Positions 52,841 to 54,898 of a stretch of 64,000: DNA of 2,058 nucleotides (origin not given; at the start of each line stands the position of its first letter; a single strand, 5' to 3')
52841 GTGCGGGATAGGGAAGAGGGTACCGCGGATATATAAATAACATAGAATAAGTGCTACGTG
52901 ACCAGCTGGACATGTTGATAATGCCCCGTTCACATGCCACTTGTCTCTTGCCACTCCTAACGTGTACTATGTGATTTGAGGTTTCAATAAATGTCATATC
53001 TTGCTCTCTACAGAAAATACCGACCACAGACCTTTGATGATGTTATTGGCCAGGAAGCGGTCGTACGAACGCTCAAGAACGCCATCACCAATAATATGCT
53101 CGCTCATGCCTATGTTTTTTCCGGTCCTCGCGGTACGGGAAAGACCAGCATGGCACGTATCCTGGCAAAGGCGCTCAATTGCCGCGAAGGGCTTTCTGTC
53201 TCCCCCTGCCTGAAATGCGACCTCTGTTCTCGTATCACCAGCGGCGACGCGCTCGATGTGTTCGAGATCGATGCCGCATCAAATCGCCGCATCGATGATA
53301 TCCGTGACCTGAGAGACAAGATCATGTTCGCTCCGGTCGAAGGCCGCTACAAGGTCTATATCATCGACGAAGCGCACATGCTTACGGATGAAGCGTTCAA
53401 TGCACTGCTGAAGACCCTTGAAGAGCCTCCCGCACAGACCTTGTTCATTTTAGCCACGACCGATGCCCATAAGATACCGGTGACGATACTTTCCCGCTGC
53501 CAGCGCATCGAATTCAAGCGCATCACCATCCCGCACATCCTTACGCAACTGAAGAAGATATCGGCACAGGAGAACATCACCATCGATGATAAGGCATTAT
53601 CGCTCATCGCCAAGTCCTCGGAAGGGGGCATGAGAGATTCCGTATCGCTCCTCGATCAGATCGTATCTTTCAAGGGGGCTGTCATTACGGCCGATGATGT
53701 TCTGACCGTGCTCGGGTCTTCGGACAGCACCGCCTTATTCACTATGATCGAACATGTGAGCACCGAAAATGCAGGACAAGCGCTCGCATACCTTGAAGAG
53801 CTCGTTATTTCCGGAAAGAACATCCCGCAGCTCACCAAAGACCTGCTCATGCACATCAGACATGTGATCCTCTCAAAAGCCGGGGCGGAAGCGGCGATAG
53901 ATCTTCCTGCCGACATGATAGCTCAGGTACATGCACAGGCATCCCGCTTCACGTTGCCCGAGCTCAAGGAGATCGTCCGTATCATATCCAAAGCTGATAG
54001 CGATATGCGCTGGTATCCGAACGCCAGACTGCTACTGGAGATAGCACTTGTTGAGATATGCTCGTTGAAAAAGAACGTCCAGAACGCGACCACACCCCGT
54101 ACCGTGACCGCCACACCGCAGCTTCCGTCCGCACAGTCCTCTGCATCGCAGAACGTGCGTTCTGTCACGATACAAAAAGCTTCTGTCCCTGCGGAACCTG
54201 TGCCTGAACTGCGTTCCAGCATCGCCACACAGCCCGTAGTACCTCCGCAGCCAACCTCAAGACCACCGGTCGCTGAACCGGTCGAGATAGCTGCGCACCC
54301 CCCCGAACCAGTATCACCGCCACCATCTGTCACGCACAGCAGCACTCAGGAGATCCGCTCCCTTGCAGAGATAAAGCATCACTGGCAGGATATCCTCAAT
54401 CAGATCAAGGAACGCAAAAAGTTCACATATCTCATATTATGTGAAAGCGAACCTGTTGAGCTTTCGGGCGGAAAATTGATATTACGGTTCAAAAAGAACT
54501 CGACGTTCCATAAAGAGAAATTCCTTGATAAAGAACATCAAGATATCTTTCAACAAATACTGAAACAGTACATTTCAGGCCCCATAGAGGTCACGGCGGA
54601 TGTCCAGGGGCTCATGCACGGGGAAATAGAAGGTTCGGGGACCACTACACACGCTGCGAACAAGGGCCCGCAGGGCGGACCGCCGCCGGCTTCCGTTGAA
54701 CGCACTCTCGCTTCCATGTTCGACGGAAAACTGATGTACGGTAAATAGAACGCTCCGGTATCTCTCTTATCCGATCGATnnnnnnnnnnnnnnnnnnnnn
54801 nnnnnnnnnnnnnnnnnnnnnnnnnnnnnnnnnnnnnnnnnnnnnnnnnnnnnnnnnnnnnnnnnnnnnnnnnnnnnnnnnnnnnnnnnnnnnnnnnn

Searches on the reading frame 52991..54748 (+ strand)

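Call 85: search_protein_families(library=ncbifam, proteins=[window:52991-54748:+], max_evalue=1e-10)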
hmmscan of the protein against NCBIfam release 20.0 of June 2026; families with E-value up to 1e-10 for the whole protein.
window:52991-54748:+ (585 aa): 72 families (the best 25 are shown)
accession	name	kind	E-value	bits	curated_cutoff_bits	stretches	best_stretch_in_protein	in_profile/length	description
NF004046.1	PRK05563.1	equivalog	1.2e-170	569.2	400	1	2-539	1-523/567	DNA polymerase III subunit gamma/tau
NF011526.0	PRK14965.1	equivalog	8.4e-151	503.6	670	1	1-540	1-524/578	DNA polymerase III subunits gamma and tau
NF011512.0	PRK14950.1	equivalog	1.2e-150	503.5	593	1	1-536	1-541/585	DNA polymerase III subunits gamma and tau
TIGR02397.1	dnaX_nterm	equivalog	1.2e-134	449.1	250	1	3-357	1-355/355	DNA polymerase III subunit gamma/tau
NF011510.0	PRK14948.1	equivalog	3.1e-127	426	593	1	1-529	3-511/640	DNA polymerase III subunit gamma/tau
NF005942.0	PRK07994.1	equivalog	1.3e-121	407.7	613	1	1-434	1-435/655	DNA polymerase III subunit gamma/tau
NF011514.0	PRK14953.1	equivalog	3.1e-119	399.1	536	1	1-361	1-356/488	DNA polymerase III subunits gamma and tau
NF006585.0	PRK09111.1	equivalog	1.4e-118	397.2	604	1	2-504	26-519/616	DNA polymerase III subunit gamma/tau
NF004962.0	PRK06305.1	equivalog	3.8e-115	385.7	559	1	2-425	3-406/465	DNA polymerase III subunits gamma and tau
NF005846.3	PRK07764.1-6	equivalog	1.5e-112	377.7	625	1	5-353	1-356/628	DNA polymerase III subunit gamma and tau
NF005173.0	PRK06647.1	equivalog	3.9e-112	375.9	623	1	7-404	7-404/568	DNA polymerase III subunits gamma and tau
NF011531.0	PRK14971.1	equivalog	1.2e-111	374.5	685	1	3-458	4-458/614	DNA polymerase III subunit gamma/tau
NF011523.0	PRK14962.1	equivalog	2.7e-110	369.3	576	1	5-296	3-294/474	DNA polymerase III subunits gamma and tau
NF011524.0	PRK14963.1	equivalog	5.2e-106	356.2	601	1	5-562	3-521/647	DNA polymerase III subunits gamma and tau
NF011513.0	PRK14952.1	equivalog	1.8e-103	347.5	737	1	5-537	2-520/596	DNA polymerase III subunits gamma/tau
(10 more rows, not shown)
